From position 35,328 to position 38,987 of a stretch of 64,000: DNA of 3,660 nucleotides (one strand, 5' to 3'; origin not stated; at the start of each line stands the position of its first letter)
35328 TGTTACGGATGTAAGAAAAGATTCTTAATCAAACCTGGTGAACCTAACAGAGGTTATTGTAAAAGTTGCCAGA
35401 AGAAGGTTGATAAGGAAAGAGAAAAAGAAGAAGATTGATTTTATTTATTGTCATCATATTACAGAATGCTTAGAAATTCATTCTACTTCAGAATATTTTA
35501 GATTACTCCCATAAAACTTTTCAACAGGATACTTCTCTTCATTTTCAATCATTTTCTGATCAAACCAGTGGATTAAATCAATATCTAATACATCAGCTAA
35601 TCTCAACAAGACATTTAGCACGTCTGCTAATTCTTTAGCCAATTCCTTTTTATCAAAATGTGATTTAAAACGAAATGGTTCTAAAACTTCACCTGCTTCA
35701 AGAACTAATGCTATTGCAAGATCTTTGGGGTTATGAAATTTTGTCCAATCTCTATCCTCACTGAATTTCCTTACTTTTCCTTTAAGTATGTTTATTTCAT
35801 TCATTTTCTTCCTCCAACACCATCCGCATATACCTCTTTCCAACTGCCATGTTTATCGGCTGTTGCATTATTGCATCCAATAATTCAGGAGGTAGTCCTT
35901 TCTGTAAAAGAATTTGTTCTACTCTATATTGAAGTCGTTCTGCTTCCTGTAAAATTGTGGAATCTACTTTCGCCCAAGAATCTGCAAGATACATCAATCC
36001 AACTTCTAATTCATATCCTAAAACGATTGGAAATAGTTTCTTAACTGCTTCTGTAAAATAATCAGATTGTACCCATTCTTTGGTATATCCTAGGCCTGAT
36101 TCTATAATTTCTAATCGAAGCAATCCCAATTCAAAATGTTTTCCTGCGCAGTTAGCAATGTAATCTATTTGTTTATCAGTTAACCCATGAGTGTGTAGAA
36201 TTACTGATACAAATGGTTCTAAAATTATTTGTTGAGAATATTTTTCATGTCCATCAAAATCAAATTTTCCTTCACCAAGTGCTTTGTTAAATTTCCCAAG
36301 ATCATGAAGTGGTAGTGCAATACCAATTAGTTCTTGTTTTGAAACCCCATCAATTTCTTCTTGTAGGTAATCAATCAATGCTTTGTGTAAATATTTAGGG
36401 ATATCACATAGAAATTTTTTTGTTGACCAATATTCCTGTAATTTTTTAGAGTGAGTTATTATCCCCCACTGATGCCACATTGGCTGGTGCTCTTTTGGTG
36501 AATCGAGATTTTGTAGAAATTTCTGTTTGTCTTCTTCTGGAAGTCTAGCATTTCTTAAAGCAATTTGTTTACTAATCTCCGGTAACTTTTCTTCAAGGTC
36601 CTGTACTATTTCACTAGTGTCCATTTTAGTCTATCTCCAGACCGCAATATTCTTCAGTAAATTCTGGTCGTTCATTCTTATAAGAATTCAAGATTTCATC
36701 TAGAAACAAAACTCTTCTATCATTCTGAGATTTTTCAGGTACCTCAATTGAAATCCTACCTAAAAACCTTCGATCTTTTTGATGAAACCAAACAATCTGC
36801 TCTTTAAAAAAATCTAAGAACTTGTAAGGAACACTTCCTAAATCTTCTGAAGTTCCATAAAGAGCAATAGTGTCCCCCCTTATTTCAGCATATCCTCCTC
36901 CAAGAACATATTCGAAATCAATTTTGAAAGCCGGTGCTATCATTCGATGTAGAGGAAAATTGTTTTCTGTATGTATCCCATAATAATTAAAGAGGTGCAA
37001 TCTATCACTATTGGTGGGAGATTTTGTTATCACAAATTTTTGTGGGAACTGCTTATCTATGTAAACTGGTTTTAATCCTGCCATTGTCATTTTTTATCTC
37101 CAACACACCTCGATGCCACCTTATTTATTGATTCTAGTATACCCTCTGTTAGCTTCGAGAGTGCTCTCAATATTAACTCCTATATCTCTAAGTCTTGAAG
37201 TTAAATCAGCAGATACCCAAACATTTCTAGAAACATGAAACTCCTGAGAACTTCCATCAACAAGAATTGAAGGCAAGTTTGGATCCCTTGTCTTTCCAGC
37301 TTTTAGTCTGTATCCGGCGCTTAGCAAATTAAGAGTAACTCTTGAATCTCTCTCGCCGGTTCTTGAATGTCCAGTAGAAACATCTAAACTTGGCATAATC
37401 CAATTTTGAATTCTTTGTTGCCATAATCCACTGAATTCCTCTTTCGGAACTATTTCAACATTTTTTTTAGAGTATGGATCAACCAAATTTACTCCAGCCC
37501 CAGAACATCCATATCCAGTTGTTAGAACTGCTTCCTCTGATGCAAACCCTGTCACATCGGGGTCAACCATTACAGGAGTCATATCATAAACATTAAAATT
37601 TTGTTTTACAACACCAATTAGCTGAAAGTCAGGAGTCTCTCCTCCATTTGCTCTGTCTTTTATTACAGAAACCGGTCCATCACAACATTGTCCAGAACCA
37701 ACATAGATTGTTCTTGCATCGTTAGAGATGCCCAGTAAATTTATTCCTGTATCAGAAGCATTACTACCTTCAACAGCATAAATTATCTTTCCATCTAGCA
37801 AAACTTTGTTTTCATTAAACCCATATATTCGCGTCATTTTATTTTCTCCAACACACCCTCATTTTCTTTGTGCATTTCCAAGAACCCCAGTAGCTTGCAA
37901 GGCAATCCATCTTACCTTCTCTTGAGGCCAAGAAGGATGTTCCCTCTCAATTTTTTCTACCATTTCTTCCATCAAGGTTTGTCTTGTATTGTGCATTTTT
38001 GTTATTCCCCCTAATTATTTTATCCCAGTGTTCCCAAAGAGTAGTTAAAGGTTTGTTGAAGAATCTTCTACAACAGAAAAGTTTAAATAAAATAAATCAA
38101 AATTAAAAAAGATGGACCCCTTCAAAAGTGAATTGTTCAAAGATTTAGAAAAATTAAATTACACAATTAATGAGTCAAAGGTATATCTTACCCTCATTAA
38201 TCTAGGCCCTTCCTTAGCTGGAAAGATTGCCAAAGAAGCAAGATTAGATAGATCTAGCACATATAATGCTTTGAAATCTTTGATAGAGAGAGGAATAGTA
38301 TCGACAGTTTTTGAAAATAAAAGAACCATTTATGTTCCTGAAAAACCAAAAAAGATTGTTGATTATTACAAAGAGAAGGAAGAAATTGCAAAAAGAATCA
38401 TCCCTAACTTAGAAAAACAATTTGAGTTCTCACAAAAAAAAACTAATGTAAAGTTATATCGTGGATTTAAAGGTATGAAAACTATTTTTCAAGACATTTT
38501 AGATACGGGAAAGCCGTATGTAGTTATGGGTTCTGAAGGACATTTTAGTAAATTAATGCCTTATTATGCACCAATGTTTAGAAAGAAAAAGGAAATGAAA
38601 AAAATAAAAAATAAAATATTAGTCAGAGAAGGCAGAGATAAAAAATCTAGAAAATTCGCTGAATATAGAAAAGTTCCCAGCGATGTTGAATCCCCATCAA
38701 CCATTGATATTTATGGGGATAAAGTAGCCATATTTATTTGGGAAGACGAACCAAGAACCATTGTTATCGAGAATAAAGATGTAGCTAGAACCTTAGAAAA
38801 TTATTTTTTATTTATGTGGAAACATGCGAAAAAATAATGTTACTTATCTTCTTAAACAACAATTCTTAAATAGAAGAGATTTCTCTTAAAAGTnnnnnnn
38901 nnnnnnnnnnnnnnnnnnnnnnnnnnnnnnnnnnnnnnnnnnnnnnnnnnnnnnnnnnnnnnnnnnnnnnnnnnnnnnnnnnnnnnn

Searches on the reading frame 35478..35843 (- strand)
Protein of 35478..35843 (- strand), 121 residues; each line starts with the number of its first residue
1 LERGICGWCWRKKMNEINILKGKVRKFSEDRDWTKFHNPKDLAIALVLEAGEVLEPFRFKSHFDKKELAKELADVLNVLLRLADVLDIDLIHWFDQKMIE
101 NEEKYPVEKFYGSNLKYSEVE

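Call 10: search_protein_families(library=pfam, proteins=[window:35478-35843:-], max_evalue=0.0001)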
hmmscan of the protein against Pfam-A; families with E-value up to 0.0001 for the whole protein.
window:35478-35843:- (121 aa): 1 family
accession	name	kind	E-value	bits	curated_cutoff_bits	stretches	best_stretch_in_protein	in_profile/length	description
PF12643.12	MazG-like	-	2e-08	34.8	27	1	46-119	3-84/85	MazG-like family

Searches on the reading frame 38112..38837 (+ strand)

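Call 11: search_protein_families(library=pfam, proteins=[window:38112-38837:+], max_evalue=0.0001)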
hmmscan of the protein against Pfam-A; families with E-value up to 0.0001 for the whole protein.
window:38112-38837:+ (241 aa): 1 family
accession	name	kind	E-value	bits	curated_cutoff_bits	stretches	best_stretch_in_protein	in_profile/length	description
PF01978.25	TrmB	-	5.6e-13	49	25.6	1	12-79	1-67/68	Sugar-specific transcriptional regulator TrmB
